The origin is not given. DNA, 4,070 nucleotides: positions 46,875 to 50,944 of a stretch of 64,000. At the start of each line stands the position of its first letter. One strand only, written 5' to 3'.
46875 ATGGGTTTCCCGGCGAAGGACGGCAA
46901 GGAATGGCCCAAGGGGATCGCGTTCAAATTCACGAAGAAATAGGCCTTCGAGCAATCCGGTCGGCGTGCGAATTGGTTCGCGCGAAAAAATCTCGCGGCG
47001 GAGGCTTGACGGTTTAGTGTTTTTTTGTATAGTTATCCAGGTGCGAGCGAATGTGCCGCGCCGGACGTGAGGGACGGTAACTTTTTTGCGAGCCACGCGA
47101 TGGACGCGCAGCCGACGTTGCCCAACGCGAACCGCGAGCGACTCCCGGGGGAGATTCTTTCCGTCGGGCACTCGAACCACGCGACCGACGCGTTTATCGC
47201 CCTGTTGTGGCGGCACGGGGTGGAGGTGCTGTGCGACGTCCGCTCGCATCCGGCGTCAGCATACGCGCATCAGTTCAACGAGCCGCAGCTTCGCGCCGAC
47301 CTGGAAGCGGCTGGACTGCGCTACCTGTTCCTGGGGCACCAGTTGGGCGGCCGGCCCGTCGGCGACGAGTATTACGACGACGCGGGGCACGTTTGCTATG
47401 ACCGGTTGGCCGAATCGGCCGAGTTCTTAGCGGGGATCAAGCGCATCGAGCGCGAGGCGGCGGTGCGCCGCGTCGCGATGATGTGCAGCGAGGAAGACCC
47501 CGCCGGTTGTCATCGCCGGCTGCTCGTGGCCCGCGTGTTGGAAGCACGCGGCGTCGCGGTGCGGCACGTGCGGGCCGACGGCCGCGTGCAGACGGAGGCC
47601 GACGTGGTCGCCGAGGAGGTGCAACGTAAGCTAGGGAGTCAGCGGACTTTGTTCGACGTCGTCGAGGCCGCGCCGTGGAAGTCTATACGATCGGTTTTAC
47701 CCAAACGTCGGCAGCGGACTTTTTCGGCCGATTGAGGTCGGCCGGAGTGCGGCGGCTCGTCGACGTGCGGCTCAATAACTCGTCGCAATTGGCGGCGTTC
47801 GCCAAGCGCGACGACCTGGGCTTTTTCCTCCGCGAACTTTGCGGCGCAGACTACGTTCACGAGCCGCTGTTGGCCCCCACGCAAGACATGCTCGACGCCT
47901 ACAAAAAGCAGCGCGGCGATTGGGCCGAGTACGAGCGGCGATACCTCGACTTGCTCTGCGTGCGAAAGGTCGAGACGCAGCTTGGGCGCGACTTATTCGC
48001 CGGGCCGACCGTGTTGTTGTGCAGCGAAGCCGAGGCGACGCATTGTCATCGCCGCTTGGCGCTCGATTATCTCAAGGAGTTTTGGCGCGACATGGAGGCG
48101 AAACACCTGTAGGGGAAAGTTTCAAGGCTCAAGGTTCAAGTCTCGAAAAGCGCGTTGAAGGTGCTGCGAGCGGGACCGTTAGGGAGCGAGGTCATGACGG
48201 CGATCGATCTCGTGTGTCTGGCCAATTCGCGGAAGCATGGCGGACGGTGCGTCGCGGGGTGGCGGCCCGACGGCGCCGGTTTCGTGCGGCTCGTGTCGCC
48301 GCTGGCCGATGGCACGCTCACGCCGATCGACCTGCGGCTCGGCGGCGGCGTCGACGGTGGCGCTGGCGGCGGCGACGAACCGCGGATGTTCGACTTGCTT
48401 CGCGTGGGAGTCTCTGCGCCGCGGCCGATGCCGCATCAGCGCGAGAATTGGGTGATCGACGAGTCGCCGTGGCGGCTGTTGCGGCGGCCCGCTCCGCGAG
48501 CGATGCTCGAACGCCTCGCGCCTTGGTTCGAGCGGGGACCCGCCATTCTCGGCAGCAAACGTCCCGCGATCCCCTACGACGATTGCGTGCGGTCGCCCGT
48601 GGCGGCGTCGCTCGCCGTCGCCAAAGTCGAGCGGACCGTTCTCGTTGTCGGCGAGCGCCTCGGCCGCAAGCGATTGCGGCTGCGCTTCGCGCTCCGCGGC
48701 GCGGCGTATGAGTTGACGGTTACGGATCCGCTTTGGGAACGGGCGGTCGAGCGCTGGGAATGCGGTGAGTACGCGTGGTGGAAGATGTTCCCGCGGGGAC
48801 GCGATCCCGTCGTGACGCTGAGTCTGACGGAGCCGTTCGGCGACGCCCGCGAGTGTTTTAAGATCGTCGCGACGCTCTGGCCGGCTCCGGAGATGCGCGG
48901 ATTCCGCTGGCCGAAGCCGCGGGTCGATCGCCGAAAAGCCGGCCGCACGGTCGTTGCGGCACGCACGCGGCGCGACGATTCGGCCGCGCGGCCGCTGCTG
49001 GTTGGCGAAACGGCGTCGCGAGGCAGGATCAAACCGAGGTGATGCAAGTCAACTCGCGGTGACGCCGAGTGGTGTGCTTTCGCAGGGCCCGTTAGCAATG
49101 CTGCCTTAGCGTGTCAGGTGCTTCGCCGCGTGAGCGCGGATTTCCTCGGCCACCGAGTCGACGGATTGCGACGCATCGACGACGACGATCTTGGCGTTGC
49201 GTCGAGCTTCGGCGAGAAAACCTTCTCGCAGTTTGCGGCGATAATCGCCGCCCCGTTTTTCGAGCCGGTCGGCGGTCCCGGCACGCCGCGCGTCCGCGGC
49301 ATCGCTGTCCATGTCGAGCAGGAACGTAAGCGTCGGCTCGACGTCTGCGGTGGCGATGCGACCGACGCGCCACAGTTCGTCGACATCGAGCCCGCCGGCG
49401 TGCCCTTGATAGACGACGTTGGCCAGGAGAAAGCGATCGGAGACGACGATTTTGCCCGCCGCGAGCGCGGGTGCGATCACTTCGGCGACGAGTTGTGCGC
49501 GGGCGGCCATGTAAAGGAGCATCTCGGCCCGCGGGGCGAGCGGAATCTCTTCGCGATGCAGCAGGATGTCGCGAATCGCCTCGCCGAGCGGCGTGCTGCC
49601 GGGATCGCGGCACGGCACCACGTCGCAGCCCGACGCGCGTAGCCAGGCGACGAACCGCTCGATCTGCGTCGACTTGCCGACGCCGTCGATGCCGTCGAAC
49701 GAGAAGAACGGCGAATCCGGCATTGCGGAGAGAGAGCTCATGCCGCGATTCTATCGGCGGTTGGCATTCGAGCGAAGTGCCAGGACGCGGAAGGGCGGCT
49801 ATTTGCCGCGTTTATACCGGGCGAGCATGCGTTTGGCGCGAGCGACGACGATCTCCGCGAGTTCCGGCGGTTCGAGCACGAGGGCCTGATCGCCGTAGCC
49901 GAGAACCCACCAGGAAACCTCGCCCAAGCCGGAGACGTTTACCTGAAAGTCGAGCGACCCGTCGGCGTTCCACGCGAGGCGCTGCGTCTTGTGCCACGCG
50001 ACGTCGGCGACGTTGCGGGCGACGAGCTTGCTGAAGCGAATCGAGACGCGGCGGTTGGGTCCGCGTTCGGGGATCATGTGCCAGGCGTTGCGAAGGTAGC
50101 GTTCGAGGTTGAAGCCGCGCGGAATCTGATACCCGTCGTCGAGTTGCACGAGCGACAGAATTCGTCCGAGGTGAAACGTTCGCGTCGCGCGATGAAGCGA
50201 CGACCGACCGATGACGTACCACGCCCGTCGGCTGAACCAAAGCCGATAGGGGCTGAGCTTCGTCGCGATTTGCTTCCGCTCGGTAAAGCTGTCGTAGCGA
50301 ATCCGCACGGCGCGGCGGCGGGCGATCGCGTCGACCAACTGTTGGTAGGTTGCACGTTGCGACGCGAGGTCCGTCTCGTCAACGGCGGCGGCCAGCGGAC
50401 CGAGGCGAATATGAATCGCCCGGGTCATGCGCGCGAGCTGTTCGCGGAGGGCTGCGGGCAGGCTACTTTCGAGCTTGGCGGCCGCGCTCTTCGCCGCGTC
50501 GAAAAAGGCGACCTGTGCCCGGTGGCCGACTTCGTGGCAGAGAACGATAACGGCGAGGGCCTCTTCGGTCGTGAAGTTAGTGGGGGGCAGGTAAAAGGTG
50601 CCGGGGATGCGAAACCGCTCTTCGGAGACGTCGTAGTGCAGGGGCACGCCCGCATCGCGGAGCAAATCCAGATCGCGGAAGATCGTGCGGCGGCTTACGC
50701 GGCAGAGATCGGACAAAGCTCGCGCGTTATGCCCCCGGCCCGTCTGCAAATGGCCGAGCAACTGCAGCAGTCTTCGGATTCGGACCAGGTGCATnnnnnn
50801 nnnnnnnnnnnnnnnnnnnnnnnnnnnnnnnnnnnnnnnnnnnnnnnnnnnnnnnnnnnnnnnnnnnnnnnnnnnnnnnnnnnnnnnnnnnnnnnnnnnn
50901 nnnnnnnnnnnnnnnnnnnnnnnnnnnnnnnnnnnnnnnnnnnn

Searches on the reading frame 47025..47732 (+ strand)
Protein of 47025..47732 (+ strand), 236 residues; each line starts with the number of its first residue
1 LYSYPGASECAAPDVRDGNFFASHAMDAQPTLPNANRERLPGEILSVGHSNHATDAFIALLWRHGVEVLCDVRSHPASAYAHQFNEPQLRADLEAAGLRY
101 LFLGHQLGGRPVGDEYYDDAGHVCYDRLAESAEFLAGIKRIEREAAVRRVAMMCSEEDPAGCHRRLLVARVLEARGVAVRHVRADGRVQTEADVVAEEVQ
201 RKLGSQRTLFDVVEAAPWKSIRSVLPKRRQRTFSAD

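Call 100: search_protein_families(library=pfam, proteins=[window:47025-47732:+], max_evalue=0.001)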
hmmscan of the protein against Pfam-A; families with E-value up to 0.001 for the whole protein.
window:47025-47732:+ (236 aa): 1 family
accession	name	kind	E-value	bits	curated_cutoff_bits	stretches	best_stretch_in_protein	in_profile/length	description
PF04343.18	DUF488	-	1.3e-20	74.7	22.2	1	55-169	3-119/121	Domain of unknown function DUF488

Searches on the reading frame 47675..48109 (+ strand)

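Call 100: search_protein_families(library=pfam, proteins=[window:47675-48109:+], max_evalue=0.001)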
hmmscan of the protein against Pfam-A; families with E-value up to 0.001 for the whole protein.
window:47675-48109:+ (145 aa): 2 families
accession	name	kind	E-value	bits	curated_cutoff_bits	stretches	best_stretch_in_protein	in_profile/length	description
PF04343.18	DUF488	-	2.5e-22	80.2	22.2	1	14-133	3-121/121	Domain of unknown function DUF488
PF22751.1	DUF488-N3a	-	4.4e-09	37.1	27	1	64-135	40-116/118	Active DUF488-N3 subclade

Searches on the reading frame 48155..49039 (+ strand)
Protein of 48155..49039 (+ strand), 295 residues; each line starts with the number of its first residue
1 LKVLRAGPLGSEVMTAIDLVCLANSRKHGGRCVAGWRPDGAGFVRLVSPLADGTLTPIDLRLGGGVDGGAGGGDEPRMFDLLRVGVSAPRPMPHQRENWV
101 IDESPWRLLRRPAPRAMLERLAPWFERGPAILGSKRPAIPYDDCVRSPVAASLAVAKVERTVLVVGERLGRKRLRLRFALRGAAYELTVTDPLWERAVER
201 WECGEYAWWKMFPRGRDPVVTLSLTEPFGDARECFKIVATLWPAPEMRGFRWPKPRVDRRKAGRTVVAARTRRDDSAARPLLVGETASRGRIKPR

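Call 100: search_protein_families(library=pfam, proteins=[window:48155-49039:+], max_evalue=0.001)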
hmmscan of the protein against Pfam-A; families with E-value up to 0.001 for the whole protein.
window:48155-49039:+ (295 aa): 1 family
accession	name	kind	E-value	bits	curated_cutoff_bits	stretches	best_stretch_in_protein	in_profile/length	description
PF22557.2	DuOB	-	3.3e-33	115.9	27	1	18-240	2-209/210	Dual OB-containing domain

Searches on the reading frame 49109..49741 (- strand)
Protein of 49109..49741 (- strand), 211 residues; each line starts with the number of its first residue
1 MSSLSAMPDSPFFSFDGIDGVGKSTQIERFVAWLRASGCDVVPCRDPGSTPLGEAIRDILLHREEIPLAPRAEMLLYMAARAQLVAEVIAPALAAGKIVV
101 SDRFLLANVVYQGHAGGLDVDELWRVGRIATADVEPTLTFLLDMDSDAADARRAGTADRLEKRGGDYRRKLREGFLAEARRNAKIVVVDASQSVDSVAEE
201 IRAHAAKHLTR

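Call 100: search_protein_families(library=pfam, proteins=[window:49109-49741:-], max_evalue=0.001)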
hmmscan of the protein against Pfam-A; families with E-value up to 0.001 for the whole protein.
window:49109-49741:- (211 aa): 1 family
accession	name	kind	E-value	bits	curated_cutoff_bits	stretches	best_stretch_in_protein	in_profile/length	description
PF02223.23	Thymidylate_kin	-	1.1e-42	146.3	27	1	15-201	1-185/185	Thymidylate kinase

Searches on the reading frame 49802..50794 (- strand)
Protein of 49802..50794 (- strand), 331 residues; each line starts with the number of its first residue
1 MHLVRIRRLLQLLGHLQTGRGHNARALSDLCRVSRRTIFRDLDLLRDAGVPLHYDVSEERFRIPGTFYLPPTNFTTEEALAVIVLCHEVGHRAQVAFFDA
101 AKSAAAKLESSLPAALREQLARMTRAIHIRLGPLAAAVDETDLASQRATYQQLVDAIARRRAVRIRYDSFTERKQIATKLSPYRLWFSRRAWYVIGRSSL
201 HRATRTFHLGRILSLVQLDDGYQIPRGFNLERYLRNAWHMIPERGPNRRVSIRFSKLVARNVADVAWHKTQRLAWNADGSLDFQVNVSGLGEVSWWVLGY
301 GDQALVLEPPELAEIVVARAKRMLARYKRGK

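Call 98: search_protein_families(library=pfam, proteins=[window:49802-50794:-], max_evalue=0.00001)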
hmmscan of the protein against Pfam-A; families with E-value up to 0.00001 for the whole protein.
window:49802-50794:- (331 aa): 3 families
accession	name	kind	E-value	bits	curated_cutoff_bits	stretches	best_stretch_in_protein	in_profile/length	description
PF25583.1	WCX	-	6.1e-18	65.4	23.9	1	248-324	3-76/76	WCX domain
PF13280.12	WYL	-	1.9e-15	57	21.8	1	149-215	2-68/70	WYL domain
PF08279.18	HTH_11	-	6.6e-06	26.3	25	0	8-52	1-46/55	HTH domain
